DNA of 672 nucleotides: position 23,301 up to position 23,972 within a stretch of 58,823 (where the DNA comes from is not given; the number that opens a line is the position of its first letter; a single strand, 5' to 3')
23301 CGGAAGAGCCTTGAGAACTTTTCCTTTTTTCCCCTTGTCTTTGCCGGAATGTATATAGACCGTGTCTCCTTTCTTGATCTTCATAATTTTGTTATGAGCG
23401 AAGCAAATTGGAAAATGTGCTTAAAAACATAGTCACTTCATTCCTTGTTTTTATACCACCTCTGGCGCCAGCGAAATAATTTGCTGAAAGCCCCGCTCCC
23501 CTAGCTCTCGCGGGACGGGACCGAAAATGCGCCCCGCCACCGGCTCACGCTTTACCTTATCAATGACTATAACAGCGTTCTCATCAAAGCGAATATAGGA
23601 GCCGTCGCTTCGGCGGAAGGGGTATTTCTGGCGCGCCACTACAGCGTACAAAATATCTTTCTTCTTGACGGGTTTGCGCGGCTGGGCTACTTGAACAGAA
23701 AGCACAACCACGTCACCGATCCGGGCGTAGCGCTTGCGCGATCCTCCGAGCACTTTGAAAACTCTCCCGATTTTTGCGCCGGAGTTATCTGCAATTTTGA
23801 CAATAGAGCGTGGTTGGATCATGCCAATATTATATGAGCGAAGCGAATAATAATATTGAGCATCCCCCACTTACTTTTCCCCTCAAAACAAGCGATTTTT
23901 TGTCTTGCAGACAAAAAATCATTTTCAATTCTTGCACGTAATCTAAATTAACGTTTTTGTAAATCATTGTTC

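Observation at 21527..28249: Family A: three copies of a ~128-bp element with 16-17-bp terminal inverted repeats in r-protein operon spacers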

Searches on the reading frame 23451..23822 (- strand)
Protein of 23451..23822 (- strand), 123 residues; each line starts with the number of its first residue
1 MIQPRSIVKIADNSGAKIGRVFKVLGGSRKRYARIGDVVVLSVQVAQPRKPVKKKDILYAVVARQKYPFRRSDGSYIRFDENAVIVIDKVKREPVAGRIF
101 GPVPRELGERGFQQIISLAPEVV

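Call 15: search_protein_families(library=pfam, proteins=[window:23451-23822:-])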
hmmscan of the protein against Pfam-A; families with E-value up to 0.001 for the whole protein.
window:23451-23822:- (123 aa): 1 family
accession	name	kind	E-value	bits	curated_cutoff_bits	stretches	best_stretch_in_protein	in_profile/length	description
PF00238.24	Ribosomal_L14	-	3.9e-43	146.7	23.6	1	1-123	1-122/122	Ribosomal protein L14p/L23e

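Call 25: find_homologous_proteins(query=window:23451-23822:-, max_evalue=1e-20)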
Query window:23451-23822:- (123 aa): 7995 proteins with E <= 1e-20 among 8000 candidates; the best 120 are listed.
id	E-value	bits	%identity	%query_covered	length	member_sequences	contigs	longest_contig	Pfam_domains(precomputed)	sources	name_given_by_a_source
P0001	1.9e-70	252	100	100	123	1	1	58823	PF00238.25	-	-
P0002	2.3e-65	236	87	100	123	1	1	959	PF00238.25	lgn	-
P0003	2.8e-65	236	88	100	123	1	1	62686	PF00238.25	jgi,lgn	jgi:large subunit ribosomal protein L14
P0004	1.1e-64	234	86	100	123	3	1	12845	PF00238.25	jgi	-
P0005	1.3e-64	233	89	100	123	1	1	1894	PF00238.25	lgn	-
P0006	1.5e-64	233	86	100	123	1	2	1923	PF00238.25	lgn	-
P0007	2.4e-64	233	85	100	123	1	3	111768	PF00238.25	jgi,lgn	-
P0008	5.3e-64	231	85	100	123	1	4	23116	PF00238.25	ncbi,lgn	-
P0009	1.5e-63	230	84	100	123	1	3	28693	PF00238.25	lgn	-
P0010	2.1e-63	230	85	100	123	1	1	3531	PF00238.25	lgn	-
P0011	2.6e-63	229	85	100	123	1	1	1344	PF00238.25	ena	-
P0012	2.7e-63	229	84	100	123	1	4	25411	PF00238.25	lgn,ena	-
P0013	2.7e-63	229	86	100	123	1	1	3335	PF00238.25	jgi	jgi:large subunit ribosomal protein L14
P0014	2.9e-63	229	85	100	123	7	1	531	PF00238.25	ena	-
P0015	4.1e-63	229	88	100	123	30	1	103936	PF00238.25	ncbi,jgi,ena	jgi:large subunit ribosomal protein L14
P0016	6.4e-63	228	85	100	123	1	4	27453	PF00238.25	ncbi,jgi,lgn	jgi:large subunit ribosomal protein L14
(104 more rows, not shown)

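Call 26: find_encoding_contigs(protein=P0003, flank=10000, max_places=2)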
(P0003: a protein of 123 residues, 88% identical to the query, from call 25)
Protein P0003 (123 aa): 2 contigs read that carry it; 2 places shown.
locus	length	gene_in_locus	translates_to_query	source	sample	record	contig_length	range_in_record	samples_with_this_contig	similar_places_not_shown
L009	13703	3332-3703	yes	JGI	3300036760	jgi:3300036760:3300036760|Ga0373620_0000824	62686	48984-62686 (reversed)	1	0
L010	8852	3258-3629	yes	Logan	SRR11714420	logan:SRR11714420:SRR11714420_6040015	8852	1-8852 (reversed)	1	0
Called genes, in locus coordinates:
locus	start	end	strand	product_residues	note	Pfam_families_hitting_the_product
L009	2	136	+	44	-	?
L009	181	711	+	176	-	-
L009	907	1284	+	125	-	PF00203:Ribosomal_S19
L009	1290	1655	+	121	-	PF00237:Ribosomal_L22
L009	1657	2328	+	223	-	PF07650:KH_2, PF00189:Ribosomal_S3_C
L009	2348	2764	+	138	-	PF00252:Ribosomal_L16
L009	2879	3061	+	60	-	PF00831:Ribosomal_L29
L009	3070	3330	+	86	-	PF00366:Ribosomal_S17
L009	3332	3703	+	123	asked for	PF00238:Ribosomal_L14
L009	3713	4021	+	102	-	PF00467:KOW, PF17136:ribosomal_L24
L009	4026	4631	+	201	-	PF00281:Ribosomal_L5, PF00673:Ribosomal_L5_C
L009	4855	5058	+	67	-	-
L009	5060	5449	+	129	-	PF00410:Ribosomal_S8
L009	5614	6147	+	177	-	PF00347:Ribosomal_L6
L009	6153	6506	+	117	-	PF00861:Ribosomal_L18p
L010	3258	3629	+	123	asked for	PF00238:Ribosomal_L14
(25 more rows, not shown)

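Call 27: find_encoding_contigs(protein=P0015, flank=10000, max_places=2)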
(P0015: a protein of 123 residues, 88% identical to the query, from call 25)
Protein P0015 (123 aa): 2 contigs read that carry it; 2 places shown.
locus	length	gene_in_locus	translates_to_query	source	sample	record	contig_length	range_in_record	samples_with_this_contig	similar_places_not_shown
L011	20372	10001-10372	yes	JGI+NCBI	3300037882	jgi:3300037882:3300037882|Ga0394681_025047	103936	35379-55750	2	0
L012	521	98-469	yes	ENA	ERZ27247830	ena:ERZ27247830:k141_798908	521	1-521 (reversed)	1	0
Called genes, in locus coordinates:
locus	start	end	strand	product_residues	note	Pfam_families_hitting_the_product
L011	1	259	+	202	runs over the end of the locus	PF00297:Ribosomal_L3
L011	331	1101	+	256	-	PF00573:Ribosomal_L4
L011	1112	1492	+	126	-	PF00276:Ribosomal_L23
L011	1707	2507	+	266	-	PF00181:Ribosomal_L2_N, PF03947:Ribosomal_L2_C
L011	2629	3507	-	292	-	PF03690:MYG1_exonuc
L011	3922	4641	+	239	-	-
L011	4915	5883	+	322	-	-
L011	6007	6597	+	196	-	-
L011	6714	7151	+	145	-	PF00203:Ribosomal_S19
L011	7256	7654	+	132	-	PF00237:Ribosomal_L22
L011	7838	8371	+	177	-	PF07650:KH_2, PF00189:Ribosomal_S3_C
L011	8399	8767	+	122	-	PF05635:23S_rRNA_IVP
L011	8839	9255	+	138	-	PF00252:Ribosomal_L16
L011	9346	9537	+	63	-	PF00831:Ribosomal_L29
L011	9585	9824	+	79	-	PF00366:Ribosomal_S17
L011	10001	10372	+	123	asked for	PF00238:Ribosomal_L14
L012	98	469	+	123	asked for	PF00238:Ribosomal_L14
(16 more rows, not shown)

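Call 28: find_encoding_contigs(protein=P0007, flank=10000, max_places=2)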
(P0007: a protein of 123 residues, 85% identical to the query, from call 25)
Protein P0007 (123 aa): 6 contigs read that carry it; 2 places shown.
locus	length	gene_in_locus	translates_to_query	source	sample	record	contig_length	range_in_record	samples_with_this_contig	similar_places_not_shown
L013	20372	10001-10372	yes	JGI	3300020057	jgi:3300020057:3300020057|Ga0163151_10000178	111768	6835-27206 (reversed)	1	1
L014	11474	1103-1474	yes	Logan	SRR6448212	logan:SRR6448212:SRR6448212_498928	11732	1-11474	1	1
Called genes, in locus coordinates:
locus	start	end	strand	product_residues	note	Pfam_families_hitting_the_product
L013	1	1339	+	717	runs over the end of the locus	PF00009:GTP_EFTU, PF03144:GTP_EFTU_D2, PF22042:EF-G_D2, PF14492:EFG_III, PF16658:RF3_C (weak), PF03764:EFG_IV, PF00679:EFG_C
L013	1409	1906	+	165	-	-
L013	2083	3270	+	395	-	PF00009:GTP_EFTU, PF03144:GTP_EFTU_D2, PF03143:GTP_EFTU_D3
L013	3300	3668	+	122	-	PF00338:Ribosomal_S10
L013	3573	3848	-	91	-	-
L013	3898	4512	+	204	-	PF00297:Ribosomal_L3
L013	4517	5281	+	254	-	PF00573:Ribosomal_L4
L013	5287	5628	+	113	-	PF00276:Ribosomal_L23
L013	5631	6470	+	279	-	PF00181:Ribosomal_L2_N, PF03947:Ribosomal_L2_C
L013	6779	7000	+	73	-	-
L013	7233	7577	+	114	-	PF00203:Ribosomal_S19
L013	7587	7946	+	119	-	PF00237:Ribosomal_L22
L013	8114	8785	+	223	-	PF07650:KH_2, PF00189:Ribosomal_S3_C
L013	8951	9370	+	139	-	PF00252:Ribosomal_L16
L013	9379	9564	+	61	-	PF00831:Ribosomal_L29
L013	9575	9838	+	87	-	PF00366:Ribosomal_S17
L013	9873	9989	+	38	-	-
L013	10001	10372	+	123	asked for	PF00238:Ribosomal_L14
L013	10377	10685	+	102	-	PF00467:KOW (weak), PF17136:ribosomal_L24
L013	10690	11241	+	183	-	PF00281:Ribosomal_L5, PF00673:Ribosomal_L5_C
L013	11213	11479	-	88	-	-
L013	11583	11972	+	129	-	PF00410:Ribosomal_S8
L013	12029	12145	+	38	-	-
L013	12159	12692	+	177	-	PF00347:Ribosomal_L6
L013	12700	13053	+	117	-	PF00861:Ribosomal_L18p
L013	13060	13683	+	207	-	PF00333:Ribosomal_S5, PF03719:Ribosomal_S5_C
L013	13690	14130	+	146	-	PF00828:Ribosomal_L27A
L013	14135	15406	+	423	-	PF00344:SecY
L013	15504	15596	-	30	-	-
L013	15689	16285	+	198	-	PF00406:ADK, PF13207:AAA_17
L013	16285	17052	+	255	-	PF00557:Peptidase_M24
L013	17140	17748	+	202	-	PF00334:NDK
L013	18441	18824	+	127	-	PF09997:DUF2238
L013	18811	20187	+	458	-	PF00753:Lactamase_B, PF23023:Anti-Pycsar_Apyc1, PF12706:Lactamase_B_2 (weak), PF16661:Lactamase_B_6, PF10996:Beta-Casp, PF07521:RMMBL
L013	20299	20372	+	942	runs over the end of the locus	-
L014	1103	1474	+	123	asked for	PF00238:Ribosomal_L14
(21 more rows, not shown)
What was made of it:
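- A gene caller called two of them in L013 (call 28).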

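Call 40: find_encoding_contigs(protein=P0004, flank=8000, max_places=1)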
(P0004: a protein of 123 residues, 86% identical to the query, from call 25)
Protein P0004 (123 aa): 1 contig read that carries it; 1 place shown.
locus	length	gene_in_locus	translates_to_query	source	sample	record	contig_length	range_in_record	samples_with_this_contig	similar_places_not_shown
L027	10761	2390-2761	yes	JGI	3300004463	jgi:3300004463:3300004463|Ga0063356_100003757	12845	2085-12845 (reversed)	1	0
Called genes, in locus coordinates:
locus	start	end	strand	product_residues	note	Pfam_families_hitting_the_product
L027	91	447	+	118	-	PF00203:Ribosomal_S19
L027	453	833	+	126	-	PF00237:Ribosomal_L22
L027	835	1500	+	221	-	PF07650:KH_2, PF00189:Ribosomal_S3_C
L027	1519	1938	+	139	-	PF00252:Ribosomal_L16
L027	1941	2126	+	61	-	PF00831:Ribosomal_L29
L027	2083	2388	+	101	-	PF00366:Ribosomal_S17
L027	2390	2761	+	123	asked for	PF00238:Ribosomal_L14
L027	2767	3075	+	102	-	PF00467:KOW, PF17136:ribosomal_L24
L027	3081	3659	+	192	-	PF00281:Ribosomal_L5, PF00673:Ribosomal_L5_C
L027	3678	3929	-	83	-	-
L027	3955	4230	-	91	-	-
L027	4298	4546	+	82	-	PF00253:Ribosomal_S14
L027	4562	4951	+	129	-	PF00410:Ribosomal_S8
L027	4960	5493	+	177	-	PF00347:Ribosomal_L6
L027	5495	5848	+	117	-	PF00861:Ribosomal_L18p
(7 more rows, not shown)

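Call 41: find_encoding_contigs(protein=P0005, flank=8000, max_places=1)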
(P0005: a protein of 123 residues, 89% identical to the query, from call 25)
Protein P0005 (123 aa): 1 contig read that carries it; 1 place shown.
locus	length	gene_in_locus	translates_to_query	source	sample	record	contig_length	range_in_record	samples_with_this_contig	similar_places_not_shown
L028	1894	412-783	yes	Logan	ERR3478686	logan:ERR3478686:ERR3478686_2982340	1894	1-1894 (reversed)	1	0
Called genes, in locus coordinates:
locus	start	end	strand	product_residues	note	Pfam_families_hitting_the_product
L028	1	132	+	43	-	?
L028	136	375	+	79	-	PF00366:Ribosomal_S17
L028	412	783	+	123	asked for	PF00238:Ribosomal_L14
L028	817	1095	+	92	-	PF17136:ribosomal_L24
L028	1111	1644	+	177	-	PF00281:Ribosomal_L5, PF00673:Ribosomal_L5_C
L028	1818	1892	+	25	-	?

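Call 42: find_encoding_contigs(protein=P0008, flank=8000, max_places=1)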
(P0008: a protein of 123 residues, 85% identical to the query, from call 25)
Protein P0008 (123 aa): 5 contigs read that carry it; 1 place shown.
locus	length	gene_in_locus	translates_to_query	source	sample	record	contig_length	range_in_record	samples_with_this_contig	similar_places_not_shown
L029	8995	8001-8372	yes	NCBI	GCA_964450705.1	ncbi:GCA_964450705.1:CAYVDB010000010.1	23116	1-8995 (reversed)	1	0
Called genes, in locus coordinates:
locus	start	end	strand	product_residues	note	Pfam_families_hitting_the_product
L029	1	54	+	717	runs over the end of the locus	PF00009:GTP_EFTU, PF03144:GTP_EFTU_D2, PF22042:EF-G_D2, PF14492:EFG_III, PF16658:RF3_C (weak), PF03764:EFG_IV, PF00679:EFG_C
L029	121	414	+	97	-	-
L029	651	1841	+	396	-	PF00009:GTP_EFTU, PF03144:GTP_EFTU_D2, PF03143:GTP_EFTU_D3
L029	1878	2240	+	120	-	PF00338:Ribosomal_S10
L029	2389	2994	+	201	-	PF00297:Ribosomal_L3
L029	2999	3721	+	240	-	PF00573:Ribosomal_L4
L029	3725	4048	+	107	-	PF00276:Ribosomal_L23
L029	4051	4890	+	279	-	PF00181:Ribosomal_L2_N, PF03947:Ribosomal_L2_C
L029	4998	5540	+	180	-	-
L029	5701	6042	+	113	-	PF00203:Ribosomal_S19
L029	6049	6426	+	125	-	PF00237:Ribosomal_L22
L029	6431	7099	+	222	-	PF07650:KH_2, PF00189:Ribosomal_S3_C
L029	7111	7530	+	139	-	PF00252:Ribosomal_L16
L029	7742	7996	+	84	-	PF00366:Ribosomal_S17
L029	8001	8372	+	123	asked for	PF00238:Ribosomal_L14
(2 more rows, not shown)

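Call 43: find_encoding_contigs(protein=P0016, flank=8000, max_places=1)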
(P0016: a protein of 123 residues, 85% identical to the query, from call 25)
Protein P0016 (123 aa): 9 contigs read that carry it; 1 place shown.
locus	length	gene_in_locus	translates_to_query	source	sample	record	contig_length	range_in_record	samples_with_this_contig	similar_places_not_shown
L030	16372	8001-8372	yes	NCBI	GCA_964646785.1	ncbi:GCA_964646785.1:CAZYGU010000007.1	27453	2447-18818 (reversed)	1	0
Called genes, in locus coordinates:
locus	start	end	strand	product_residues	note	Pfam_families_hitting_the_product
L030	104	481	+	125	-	-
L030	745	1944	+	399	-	PF00009:GTP_EFTU, PF03144:GTP_EFTU_D2, PF03143:GTP_EFTU_D3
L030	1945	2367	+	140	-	PF00338:Ribosomal_S10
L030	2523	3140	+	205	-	PF00297:Ribosomal_L3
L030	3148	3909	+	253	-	PF00573:Ribosomal_L4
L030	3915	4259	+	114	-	PF00276:Ribosomal_L23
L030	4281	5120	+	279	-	PF00181:Ribosomal_L2_N, PF03947:Ribosomal_L2_C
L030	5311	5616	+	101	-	-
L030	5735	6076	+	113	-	PF00203:Ribosomal_S19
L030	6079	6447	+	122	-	PF00237:Ribosomal_L22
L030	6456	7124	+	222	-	PF07650:KH_2, PF00189:Ribosomal_S3_C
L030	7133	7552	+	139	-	PF00252:Ribosomal_L16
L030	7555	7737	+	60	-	PF00831:Ribosomal_L29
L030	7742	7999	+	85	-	PF00366:Ribosomal_S17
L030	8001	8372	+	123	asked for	PF00238:Ribosomal_L14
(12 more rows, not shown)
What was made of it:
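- Checked: 'Spacers are normally a few nucleotides' holds: orthologous junctions in relatives are 1-8 nt (calls 26-28, 40-43).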
